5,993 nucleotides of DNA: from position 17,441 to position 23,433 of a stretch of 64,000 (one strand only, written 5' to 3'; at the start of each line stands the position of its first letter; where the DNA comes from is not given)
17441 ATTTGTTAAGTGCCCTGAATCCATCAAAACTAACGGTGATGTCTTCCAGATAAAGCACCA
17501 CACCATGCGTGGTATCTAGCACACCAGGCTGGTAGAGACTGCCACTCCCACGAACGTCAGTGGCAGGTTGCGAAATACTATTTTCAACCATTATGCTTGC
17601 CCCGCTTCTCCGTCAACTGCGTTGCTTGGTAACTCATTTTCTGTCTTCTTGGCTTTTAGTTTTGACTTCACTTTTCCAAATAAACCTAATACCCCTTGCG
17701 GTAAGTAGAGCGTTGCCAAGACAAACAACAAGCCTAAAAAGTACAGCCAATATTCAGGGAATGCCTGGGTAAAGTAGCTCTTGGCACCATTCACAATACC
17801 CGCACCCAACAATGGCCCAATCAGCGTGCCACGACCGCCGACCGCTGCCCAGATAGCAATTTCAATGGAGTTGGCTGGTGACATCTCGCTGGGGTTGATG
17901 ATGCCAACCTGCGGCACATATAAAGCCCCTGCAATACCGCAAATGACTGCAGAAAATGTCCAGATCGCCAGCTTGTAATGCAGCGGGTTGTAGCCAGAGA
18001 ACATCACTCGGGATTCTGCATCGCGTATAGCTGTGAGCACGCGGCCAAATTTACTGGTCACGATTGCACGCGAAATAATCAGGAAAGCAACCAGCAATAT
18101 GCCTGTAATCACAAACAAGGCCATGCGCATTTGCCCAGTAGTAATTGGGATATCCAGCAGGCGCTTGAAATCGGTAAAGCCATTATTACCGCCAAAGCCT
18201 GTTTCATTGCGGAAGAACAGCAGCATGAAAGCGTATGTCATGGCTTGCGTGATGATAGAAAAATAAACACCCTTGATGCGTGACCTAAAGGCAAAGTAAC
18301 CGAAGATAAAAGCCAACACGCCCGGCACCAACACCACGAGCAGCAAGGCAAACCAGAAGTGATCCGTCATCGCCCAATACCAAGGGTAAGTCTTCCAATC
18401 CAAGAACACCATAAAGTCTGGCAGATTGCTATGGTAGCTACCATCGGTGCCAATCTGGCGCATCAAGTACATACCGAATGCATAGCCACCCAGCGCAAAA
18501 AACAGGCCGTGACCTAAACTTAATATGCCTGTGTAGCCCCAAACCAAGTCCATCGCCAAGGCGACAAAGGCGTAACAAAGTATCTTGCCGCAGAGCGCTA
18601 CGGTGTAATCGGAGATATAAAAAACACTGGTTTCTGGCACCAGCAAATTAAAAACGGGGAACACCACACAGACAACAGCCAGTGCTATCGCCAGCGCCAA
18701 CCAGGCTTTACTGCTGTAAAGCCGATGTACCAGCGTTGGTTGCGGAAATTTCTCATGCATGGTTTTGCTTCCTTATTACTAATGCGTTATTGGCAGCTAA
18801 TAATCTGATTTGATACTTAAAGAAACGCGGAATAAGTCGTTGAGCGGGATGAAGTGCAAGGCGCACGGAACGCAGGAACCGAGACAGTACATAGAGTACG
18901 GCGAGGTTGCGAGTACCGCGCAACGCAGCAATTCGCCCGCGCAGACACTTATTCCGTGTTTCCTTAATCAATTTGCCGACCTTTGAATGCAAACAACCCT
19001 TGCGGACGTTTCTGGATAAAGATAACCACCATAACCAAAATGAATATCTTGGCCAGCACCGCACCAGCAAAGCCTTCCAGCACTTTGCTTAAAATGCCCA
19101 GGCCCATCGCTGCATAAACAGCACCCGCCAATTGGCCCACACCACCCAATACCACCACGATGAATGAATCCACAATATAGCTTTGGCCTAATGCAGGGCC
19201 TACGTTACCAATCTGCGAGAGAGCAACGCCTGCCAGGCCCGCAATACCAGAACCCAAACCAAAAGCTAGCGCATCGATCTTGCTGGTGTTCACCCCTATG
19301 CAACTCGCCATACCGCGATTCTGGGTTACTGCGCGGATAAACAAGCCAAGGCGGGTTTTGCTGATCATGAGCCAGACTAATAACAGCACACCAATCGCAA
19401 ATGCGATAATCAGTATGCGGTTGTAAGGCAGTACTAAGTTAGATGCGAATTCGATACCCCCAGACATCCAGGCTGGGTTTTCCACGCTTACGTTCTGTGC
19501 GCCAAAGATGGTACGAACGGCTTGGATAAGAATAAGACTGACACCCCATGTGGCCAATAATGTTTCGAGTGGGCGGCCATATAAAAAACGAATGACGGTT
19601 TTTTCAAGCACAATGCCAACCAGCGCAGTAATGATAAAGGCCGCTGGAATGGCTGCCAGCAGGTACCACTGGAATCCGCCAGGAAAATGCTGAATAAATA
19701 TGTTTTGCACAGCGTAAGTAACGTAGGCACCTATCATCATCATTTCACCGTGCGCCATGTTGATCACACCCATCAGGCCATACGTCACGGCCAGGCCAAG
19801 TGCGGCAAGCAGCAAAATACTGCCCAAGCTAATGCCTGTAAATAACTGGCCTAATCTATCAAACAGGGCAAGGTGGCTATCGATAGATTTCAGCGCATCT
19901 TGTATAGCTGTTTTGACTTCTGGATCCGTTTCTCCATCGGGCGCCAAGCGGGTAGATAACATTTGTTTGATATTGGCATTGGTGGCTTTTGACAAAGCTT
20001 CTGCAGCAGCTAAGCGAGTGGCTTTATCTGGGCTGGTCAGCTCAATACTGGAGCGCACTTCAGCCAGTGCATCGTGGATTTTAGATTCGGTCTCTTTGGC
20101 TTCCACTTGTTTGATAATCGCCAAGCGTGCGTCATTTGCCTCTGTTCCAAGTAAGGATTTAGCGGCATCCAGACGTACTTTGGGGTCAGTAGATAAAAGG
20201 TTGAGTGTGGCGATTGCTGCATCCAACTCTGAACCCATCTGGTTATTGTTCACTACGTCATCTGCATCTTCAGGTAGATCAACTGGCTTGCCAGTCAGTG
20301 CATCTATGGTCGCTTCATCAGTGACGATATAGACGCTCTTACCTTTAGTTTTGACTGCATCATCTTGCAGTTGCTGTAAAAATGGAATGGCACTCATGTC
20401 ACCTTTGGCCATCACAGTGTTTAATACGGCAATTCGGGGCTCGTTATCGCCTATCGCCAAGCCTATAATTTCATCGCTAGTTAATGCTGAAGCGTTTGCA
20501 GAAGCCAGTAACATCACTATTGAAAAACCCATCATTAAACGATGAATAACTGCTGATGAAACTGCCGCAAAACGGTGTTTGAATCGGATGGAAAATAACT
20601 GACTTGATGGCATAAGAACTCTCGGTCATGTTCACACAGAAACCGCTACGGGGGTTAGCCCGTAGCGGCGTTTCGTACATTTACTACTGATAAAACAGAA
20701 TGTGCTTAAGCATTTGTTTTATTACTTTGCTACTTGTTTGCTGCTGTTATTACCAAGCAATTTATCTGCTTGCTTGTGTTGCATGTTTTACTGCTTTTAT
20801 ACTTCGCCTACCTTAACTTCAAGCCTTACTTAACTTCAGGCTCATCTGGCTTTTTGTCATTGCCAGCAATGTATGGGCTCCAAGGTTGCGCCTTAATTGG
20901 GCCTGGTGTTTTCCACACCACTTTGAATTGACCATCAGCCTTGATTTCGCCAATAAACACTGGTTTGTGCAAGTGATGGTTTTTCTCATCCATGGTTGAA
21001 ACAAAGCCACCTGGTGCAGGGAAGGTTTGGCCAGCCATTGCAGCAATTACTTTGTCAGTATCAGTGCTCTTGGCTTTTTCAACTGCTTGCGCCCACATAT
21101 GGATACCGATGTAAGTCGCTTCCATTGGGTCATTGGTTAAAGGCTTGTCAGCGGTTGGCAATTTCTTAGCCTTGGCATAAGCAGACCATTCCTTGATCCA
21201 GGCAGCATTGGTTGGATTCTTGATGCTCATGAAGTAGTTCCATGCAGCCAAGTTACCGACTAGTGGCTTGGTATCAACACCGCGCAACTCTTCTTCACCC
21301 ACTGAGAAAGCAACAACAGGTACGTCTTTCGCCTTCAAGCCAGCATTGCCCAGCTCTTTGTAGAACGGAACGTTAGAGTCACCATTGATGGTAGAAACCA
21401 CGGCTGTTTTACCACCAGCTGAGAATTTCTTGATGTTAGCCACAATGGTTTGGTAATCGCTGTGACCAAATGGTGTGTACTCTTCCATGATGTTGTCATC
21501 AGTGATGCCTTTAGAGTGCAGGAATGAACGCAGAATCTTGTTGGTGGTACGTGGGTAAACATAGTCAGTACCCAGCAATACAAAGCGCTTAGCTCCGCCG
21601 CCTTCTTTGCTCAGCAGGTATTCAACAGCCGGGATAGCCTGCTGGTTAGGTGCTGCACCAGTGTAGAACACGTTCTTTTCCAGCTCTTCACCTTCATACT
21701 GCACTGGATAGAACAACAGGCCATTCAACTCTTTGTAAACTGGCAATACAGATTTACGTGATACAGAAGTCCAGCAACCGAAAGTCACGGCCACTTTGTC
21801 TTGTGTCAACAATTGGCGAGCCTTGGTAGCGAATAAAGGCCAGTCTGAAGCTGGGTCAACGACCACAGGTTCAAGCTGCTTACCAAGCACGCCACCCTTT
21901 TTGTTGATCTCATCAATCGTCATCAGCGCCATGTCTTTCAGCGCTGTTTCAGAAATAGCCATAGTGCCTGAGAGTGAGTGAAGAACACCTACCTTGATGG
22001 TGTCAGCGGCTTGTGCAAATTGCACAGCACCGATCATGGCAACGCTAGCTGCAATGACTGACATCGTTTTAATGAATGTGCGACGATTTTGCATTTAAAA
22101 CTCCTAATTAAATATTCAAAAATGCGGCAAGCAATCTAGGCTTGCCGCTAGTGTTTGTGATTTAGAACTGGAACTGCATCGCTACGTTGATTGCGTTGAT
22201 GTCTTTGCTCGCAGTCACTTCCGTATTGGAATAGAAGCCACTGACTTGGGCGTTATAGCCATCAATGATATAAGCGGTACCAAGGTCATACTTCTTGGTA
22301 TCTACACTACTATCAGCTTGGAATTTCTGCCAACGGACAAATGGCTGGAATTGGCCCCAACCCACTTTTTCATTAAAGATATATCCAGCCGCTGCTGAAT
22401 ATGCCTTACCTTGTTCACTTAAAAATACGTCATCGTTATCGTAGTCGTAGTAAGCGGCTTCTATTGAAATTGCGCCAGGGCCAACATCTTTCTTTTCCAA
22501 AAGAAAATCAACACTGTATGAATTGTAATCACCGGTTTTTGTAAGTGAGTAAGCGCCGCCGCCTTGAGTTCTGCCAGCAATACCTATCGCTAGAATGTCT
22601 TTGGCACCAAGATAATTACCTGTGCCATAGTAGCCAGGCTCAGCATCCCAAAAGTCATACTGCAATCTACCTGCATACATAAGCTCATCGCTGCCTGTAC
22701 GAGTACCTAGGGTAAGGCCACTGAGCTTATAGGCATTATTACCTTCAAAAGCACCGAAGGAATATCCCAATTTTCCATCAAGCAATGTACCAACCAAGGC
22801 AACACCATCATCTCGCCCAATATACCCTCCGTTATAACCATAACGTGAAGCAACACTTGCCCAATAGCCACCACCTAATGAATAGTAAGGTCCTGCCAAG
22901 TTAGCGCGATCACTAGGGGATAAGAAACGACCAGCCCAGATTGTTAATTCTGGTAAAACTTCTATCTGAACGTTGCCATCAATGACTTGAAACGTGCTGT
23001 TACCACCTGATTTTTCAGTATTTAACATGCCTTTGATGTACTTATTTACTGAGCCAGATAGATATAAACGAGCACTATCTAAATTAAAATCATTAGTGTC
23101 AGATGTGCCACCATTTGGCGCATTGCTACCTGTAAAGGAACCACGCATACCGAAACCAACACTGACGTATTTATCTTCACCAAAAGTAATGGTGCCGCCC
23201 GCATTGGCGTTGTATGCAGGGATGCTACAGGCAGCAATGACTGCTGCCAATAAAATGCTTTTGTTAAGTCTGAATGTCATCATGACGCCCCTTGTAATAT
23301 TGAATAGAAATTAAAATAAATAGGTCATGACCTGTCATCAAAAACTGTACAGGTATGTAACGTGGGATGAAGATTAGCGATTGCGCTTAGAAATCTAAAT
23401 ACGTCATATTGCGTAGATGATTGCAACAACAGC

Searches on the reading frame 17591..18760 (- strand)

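Call 54: search_protein_families(library=ncbifam, proteins=[window:17591-18760:-], max_evalue=1e-10)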
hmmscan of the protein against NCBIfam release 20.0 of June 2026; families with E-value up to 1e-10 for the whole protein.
window:17591-18760:- (389 aa): 3 families
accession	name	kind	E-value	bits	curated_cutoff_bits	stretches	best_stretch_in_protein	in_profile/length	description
TIGR03408.1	urea_trans_UrtC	equivalog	1.1e-134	449.1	296.2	1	47-360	2-313/313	urea ABC transporter permease subunit UrtC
TIGR03727.1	urea_t_UrtC_arc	equivalog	1.7e-35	122.6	575.55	1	138-367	108-347/369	urea ABC transporter, permease protein UrtC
NF008450.0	PRK11301.1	subfamily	7.5e-23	81.6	366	1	193-360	242-408/418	high-affinity branched-chain amino acid ABC transporter permease LivM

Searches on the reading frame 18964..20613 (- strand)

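Call 54: search_protein_families(library=ncbifam, proteins=[window:18964-20613:-], max_evalue=1e-10)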
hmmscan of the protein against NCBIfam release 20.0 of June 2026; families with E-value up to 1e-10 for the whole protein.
window:18964-20613:- (549 aa): 3 families
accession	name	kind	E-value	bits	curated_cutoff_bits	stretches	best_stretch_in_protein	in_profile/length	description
TIGR03409.1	urea_trans_UrtB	equivalog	1.5e-127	425.3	250.3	1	255-546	2-291/291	urea ABC transporter permease subunit UrtB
TIGR03622.1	urea_t_UrtB_arc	equivalog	4.4e-48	164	374.25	1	266-543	13-279/284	urea ABC transporter, permease protein UrtB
NF008011.0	PRK10740.1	equivalog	4.5e-26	92.2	379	1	254-530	9-289/308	high-affinity branched-chain amino acid ABC transporter permease LivH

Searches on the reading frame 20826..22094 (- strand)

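Call 54: search_protein_families(library=ncbifam, proteins=[window:20826-22094:-], max_evalue=1e-10)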
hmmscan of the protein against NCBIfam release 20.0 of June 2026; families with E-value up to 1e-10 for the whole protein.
window:20826-22094:- (422 aa): 3 families
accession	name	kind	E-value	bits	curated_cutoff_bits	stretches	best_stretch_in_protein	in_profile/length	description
TIGR03407.1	urea_ABC_UrtA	exception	1.1e-174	580.5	492.75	1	33-406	1-361/361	urea ABC transporter substrate-binding protein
TIGR03669.1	urea_ABC_arch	equivalog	2.1e-47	161.9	494.8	1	33-393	1-345/375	urea ABC transporter substrate-binding protein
NF011933.0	PRK15404.1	subfamily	4.9e-15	55.5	477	1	12-366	8-343/370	high-affinity branched-chain amino acid ABC transporter substrate-binding protein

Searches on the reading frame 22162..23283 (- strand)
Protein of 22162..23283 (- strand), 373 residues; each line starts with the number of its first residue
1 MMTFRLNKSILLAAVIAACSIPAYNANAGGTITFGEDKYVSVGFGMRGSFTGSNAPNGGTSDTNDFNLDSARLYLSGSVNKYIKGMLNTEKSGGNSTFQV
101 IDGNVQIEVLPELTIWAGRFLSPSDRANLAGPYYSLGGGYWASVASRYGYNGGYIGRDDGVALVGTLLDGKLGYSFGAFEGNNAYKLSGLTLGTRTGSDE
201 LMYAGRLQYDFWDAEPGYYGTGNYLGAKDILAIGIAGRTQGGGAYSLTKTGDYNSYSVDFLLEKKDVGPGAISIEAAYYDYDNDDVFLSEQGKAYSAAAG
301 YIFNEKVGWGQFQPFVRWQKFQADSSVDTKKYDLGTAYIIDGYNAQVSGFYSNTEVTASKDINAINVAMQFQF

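Call 54: search_protein_families(library=ncbifam, proteins=[window:22162-23283:-], max_evalue=1e-10)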
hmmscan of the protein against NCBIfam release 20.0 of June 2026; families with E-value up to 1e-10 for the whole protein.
window:22162-23283:- (373 aa): 1 family
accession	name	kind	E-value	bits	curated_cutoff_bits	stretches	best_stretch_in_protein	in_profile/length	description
NF040900.1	porin_ExtI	equivalog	1.4e-26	93.3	150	1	7-355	5-375/403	selenite/tellurite reduction operon porin ExtI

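Call 65: search_protein_families(library=pfam, proteins=[window:22162-23283:-], max_evalue=0.001)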
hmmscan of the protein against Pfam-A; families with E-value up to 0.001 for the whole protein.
window:22162-23283:- (373 aa): 0 families
